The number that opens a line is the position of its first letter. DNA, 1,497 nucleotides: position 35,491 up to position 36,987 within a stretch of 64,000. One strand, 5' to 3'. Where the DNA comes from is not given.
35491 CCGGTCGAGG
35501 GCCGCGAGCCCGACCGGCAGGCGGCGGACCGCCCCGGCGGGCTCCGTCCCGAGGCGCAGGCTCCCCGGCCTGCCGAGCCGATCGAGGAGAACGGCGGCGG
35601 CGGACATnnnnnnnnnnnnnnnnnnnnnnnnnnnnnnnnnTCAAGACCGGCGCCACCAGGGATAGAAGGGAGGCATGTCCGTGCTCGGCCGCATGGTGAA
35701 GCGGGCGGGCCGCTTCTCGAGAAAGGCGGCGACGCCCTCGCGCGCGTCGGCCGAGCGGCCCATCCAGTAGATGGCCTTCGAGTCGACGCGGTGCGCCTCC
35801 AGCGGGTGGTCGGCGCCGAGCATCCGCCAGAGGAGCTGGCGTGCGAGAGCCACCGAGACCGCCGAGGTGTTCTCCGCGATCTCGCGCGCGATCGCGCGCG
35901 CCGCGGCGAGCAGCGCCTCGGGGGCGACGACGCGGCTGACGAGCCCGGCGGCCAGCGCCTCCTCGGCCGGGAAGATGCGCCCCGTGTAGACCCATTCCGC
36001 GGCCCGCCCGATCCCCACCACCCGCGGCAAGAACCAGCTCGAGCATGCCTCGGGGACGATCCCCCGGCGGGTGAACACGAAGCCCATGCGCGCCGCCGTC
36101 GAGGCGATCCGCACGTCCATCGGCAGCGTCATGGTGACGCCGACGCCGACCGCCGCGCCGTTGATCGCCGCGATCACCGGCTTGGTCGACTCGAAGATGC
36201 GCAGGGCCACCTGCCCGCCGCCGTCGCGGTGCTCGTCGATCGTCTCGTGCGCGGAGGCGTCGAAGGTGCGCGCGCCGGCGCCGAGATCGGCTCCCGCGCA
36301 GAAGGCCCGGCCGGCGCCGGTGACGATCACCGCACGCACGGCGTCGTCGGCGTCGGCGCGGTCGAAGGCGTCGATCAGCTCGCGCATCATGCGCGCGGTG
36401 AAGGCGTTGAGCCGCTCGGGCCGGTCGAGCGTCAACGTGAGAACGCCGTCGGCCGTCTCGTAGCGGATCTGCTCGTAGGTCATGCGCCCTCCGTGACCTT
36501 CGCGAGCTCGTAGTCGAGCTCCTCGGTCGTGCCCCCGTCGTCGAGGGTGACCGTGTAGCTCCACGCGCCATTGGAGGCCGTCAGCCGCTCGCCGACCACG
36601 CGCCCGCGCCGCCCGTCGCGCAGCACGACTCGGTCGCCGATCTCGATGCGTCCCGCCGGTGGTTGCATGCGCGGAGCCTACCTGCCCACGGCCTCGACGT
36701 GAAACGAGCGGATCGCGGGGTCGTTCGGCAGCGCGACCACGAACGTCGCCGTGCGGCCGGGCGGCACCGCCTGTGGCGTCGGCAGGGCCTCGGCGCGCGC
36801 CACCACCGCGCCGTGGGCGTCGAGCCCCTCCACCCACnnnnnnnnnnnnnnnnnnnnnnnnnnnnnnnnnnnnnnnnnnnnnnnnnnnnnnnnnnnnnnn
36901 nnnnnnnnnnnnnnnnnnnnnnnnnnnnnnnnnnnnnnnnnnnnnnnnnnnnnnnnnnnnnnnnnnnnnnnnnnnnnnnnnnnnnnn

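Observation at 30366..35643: An imuA-imuB-dnaE2 mutasome cassette sits 32 nt after a fatty-acid-catabolic gene run; lexA and polB are in the same window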

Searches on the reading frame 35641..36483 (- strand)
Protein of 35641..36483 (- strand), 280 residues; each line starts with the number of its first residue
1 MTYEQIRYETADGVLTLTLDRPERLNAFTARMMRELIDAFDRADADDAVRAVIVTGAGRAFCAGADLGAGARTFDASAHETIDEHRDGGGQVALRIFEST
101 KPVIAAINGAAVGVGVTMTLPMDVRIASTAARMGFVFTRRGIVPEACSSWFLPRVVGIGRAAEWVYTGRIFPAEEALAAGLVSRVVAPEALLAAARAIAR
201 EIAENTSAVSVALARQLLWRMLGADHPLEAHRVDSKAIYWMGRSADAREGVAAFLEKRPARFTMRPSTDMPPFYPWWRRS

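Call 50: search_protein_families(library=ncbifam, proteins=[window:35641-36483:-])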
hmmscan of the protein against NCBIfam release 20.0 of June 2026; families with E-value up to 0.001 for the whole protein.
window:35641-36483:- (280 aa): 72 families (the best 25 are shown)
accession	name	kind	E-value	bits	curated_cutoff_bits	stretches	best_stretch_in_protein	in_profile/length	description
NF006109.0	PRK08260.1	subfamily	5.4e-138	459.2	320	1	1-278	1-291/296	enoyl-CoA hydratase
NF004857.0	PRK06210.1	equivalog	2.6e-69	233.7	341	1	2-264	6-274/275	enoyl-CoA hydratase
NF051848.1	EnCoAHydtEchA19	equivalog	2.4e-60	204.3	400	1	9-265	5-258/258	enoyl-CoA hydratase EchA19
NF006699.0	PRK09245.1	subfamily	2.5e-58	197.4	354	1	4-264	3-265/266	crotonase/enoyl-CoA hydratase family protein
NF004635.0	PRK05981.1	equivalog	3.4e-58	197.2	351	1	1-263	1-264/266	enoyl-CoA hydratase/isomerase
TIGR02280.1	PaaB1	equivalog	2.7e-51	174.5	345.15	1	8-263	3-254/256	2-(1,2-epoxy-1,2-dihydrophenyl)acetyl-CoA isomerase PaaG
NF004840.0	PRK06190.1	equivalog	2.8e-51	174.6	253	1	4-215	4-211/260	enoyl-CoA hydratase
NF004475.0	PRK05809.1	subfamily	2.8e-48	164.7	394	1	1-263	1-258/260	short-chain-enoyl-CoA hydratase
NF005864.0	PRK07799.1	equivalog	1.8e-47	161.7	316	1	8-264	12-265/266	crotonase/enoyl-CoA hydratase family protein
NF004525.0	PRK05870.1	equivalog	2.4e-47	162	285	1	3-215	2-208/249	enoyl-CoA hydratase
NF006107.0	PRK08258.1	equivalog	4.3e-47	160.7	330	1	4-263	17-275/277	enoyl-CoA hydratase family protein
NF005803.0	PRK07658.1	equivalog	4.5e-47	160.6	313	1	5-263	3-255/257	enoyl-CoA hydratase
NF005802.0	PRK07657.1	equivalog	2.2e-46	158.5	363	1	5-262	4-257/260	enoyl-CoA hydratase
NF004634.0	PRK05980.1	equivalog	2.7e-45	154.8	375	1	4-262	3-260/263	crotonase/enoyl-CoA hydratase family protein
NF005126.0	PRK06563.1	subfamily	7.6e-45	153.3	261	1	3-263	6-261/263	crotonase/enoyl-CoA hydratase family protein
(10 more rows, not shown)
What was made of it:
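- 35641..36483 (-): Enoyl-CoA hydratase (ECH), 280 aa. Its C-terminus is shortened and rewritten (…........*) relative to the ancestral …FYPWW(P/E)ER(K/T)F(K/R/T)*. NCBIfam NF006109, 459 bits against 320 (call 50).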

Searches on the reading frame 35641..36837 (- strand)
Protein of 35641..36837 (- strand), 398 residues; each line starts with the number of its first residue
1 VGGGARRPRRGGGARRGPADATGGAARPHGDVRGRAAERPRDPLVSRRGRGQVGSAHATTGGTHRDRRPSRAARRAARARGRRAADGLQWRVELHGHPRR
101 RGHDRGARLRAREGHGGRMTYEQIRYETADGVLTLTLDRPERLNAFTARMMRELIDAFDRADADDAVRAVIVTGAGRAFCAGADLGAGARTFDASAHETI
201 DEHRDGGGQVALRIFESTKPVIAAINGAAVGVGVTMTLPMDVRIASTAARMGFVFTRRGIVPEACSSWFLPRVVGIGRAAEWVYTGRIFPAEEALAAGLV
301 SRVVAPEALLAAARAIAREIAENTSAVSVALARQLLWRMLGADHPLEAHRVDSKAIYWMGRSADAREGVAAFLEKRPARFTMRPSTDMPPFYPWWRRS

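Call 3: search_protein_families(library=pfam, proteins=[window:35641-36837:-])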
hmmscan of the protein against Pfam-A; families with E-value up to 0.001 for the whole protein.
window:35641-36837:- (398 aa): 2 families
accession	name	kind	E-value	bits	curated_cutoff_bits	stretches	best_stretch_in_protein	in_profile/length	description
PF00378.25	ECH_1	-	8.7e-57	192.8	27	1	128-381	2-249/251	Enoyl-CoA hydratase/isomerase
PF16113.10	ECH_2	-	1.3e-31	110.8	27.2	1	134-332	3-200/335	Enoyl-CoA hydratase/isomerase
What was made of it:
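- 35641..36483 (-): Pfam ECH_1 (call 3).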

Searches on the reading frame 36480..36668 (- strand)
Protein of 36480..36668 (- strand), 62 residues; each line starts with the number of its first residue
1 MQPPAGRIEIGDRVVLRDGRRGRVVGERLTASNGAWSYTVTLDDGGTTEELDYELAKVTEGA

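Call 50: search_protein_families(library=ncbifam, proteins=[window:36480-36668:-])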
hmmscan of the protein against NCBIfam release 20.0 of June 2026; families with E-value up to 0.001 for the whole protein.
window:36480-36668:- (62 aa): 0 families
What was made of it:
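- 36480..36668 (-): Conserved 62-aa protein of unknown function. Its stop overlaps the ECH start (ATGA). No family match (call 50).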
